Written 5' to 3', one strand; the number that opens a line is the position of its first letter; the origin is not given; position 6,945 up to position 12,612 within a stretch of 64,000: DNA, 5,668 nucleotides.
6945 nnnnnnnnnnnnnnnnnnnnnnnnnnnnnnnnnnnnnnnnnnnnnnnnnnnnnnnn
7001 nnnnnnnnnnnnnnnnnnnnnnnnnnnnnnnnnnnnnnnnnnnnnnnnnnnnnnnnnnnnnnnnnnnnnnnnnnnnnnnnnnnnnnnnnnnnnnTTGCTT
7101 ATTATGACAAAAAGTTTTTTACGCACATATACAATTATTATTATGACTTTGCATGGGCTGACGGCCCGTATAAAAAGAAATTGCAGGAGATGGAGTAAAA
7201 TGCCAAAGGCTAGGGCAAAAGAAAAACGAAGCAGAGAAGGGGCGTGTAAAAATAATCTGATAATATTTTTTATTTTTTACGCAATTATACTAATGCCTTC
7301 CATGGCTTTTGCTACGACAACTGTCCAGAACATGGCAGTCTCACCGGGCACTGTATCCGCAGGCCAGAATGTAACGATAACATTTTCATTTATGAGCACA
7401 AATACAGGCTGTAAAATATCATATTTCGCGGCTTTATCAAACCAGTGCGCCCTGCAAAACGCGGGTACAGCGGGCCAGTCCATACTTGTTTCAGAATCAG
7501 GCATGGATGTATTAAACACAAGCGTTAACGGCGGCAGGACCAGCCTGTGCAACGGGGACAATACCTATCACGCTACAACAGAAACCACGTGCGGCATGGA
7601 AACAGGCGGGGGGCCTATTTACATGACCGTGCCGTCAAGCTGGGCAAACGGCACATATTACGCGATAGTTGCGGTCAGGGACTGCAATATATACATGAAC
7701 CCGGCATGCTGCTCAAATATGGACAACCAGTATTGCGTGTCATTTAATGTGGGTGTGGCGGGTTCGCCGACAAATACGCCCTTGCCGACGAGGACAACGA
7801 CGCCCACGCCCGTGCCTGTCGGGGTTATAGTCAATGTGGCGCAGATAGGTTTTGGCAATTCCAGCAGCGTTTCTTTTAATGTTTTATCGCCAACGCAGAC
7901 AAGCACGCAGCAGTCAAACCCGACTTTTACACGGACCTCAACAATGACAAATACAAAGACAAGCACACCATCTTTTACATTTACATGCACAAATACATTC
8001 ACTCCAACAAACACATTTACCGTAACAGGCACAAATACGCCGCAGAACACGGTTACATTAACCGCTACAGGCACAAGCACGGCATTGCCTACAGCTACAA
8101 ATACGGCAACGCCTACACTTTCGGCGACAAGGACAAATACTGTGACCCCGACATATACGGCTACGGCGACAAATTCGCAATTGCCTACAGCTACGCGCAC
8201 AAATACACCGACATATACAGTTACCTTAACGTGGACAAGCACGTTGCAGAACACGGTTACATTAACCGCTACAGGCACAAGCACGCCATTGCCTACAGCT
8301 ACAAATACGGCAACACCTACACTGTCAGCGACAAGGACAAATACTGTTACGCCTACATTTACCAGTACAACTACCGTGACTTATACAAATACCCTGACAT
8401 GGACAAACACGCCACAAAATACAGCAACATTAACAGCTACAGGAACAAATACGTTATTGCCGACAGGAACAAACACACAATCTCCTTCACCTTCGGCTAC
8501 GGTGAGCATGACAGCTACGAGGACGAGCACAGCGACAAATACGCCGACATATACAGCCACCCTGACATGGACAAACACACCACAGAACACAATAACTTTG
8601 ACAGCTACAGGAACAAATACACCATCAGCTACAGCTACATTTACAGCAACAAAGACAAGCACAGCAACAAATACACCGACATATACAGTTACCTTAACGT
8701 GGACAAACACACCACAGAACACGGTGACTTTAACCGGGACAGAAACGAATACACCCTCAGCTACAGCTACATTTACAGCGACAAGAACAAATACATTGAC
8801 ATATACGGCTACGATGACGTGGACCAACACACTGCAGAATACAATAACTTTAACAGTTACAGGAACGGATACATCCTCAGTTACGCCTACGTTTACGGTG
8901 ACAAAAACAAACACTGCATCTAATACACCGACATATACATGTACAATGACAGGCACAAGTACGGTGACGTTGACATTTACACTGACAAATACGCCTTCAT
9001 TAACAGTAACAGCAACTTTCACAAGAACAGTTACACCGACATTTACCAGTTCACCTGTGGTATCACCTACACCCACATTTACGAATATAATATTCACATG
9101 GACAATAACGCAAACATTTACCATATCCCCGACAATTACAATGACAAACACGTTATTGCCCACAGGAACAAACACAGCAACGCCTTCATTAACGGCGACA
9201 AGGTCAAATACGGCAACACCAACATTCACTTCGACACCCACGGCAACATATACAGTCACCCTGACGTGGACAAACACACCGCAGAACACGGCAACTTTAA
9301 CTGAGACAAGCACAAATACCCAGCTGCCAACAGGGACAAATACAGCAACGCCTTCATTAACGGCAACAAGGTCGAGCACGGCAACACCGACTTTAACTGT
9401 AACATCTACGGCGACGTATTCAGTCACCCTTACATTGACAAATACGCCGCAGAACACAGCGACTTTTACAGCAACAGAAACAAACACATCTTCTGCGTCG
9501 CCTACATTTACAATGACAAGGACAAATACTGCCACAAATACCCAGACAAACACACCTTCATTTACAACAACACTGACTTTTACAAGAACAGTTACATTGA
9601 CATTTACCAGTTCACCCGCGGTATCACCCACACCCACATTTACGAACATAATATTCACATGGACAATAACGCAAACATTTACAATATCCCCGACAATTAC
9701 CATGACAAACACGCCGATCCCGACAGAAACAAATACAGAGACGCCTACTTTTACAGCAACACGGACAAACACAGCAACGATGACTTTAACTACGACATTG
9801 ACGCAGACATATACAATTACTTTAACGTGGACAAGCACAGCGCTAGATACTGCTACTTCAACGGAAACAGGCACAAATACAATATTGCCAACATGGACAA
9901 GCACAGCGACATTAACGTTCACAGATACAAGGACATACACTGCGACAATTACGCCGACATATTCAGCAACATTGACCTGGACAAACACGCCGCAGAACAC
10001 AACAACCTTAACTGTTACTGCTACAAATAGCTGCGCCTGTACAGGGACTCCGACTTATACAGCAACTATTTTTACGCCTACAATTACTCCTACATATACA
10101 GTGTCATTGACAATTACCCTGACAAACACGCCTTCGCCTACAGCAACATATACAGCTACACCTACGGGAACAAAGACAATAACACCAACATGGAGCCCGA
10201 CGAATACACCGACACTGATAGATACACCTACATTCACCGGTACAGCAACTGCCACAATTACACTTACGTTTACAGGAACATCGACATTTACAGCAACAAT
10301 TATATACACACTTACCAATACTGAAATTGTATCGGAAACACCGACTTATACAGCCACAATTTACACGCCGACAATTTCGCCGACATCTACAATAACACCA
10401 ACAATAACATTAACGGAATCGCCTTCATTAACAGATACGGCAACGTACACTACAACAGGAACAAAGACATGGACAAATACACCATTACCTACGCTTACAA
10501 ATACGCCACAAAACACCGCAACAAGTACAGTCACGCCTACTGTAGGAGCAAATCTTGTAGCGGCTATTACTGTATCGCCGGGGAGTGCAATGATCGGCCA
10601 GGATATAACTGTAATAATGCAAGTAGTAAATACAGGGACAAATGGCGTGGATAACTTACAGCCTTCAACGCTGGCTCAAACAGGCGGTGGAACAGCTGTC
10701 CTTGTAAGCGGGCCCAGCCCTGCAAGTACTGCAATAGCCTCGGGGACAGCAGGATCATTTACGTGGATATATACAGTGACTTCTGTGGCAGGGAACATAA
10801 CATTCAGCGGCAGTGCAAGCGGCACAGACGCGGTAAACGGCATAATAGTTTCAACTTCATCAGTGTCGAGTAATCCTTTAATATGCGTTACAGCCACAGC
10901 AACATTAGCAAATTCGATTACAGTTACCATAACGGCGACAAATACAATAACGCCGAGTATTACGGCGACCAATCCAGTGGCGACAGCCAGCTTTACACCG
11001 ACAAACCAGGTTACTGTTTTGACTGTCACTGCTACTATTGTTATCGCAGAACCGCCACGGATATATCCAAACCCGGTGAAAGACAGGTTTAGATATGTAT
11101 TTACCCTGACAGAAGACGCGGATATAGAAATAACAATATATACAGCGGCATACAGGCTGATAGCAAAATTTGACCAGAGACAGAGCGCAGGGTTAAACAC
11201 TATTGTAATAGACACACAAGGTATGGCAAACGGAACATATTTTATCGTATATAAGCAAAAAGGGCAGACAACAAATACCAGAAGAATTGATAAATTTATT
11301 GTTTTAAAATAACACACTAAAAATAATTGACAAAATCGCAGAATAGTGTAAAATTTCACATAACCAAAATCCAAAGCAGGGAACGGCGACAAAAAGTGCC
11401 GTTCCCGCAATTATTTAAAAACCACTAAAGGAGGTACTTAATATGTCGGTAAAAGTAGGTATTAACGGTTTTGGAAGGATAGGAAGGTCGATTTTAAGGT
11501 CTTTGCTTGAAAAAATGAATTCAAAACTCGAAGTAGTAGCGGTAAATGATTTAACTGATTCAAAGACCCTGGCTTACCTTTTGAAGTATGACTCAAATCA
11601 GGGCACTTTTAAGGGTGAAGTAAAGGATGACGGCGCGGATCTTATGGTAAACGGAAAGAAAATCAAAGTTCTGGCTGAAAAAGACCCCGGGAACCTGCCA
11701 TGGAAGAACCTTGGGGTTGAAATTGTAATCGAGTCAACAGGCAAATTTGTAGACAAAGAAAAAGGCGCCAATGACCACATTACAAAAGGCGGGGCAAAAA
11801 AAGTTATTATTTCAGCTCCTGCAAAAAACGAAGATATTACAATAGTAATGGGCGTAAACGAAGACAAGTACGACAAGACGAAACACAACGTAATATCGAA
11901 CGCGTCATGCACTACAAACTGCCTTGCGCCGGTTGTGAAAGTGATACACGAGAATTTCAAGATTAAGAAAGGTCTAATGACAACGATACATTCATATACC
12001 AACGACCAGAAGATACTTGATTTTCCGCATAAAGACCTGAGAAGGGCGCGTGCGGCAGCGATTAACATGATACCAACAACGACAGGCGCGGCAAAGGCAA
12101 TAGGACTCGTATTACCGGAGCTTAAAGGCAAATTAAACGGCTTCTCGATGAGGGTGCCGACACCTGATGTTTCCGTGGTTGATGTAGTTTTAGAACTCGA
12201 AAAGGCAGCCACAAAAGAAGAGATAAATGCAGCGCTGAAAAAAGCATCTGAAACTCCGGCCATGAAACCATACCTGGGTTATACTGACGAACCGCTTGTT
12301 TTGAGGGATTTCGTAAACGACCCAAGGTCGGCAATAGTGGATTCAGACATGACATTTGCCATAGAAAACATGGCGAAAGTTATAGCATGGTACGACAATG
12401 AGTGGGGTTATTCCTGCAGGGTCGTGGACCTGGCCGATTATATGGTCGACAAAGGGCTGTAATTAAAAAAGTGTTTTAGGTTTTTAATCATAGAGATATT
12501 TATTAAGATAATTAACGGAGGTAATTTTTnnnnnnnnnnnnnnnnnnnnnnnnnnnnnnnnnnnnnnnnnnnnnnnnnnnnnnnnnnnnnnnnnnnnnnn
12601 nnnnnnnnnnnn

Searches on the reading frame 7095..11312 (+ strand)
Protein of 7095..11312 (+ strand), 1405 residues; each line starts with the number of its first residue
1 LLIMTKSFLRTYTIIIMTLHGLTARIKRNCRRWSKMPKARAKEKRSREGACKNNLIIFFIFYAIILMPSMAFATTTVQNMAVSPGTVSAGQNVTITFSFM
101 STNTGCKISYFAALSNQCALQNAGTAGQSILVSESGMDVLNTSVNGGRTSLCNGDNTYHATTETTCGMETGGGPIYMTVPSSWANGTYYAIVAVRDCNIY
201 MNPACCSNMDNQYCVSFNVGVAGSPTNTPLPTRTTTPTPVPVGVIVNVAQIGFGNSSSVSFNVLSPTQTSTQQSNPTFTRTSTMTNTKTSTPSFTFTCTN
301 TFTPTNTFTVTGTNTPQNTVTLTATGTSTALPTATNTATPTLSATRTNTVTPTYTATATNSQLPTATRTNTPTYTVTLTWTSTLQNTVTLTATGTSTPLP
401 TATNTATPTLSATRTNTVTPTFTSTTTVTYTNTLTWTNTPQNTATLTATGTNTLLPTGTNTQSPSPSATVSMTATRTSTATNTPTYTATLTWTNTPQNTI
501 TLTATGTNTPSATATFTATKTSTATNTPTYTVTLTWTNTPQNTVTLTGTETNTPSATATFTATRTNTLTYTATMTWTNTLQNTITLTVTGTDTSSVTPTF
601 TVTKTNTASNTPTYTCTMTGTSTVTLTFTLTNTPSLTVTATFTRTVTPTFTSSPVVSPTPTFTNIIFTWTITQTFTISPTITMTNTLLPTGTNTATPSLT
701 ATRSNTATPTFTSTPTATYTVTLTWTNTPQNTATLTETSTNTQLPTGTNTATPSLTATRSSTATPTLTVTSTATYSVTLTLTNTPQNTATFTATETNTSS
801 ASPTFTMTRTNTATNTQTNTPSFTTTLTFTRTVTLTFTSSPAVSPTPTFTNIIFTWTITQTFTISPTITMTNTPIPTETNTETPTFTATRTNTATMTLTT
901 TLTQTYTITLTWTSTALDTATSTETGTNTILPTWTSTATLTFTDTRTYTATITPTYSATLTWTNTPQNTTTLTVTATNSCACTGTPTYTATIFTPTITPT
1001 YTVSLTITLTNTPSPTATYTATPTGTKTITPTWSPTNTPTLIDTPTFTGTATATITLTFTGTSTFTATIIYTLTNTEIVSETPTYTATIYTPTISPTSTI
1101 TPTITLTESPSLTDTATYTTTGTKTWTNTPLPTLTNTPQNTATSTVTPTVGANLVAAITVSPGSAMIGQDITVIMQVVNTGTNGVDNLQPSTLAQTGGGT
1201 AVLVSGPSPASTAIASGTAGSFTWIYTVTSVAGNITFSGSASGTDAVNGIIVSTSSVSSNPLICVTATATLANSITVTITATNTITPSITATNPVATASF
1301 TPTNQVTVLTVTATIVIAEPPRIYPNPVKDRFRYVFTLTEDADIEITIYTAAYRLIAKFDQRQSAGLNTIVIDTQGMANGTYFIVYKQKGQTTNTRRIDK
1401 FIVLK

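Call 75: search_protein_families(library=pfam, proteins=[window:7095-11312:+], max_evalue=0.00001)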
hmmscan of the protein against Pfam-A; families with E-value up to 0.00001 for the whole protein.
window:7095-11312:+ (1405 aa): 1 family
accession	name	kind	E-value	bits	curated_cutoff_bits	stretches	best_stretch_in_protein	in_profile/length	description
PF18962.6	Por_Secre_tail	-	3.6e-08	34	27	1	1323-1394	1-70/75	Secretion system C-terminal sorting domain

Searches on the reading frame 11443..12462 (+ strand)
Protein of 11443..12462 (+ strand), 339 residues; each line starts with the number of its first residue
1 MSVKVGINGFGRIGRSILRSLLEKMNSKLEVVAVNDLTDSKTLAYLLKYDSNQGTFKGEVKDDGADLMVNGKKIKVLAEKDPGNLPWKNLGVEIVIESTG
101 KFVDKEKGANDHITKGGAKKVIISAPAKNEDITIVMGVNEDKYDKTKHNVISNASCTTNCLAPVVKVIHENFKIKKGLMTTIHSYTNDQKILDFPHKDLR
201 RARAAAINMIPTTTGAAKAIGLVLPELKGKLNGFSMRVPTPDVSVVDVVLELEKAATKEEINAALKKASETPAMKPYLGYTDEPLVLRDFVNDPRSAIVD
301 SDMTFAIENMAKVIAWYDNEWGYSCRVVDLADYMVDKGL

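Call 75: search_protein_families(library=pfam, proteins=[window:11443-12462:+], max_evalue=0.00001)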
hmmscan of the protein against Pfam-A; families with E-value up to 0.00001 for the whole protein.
window:11443-12462:+ (339 aa): 2 families
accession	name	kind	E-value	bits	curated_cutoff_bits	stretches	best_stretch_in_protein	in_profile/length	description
PF02800.25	Gp_dh_C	-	3.4e-66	222.1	24.4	1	161-317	1-158/158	Glyceraldehyde 3-phosphate dehydrogenase, C-terminal domain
PF00044.30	Gp_dh_N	-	8.2e-39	132.4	31.7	1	3-104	1-100/101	Glyceraldehyde 3-phosphate dehydrogenase, NAD binding domain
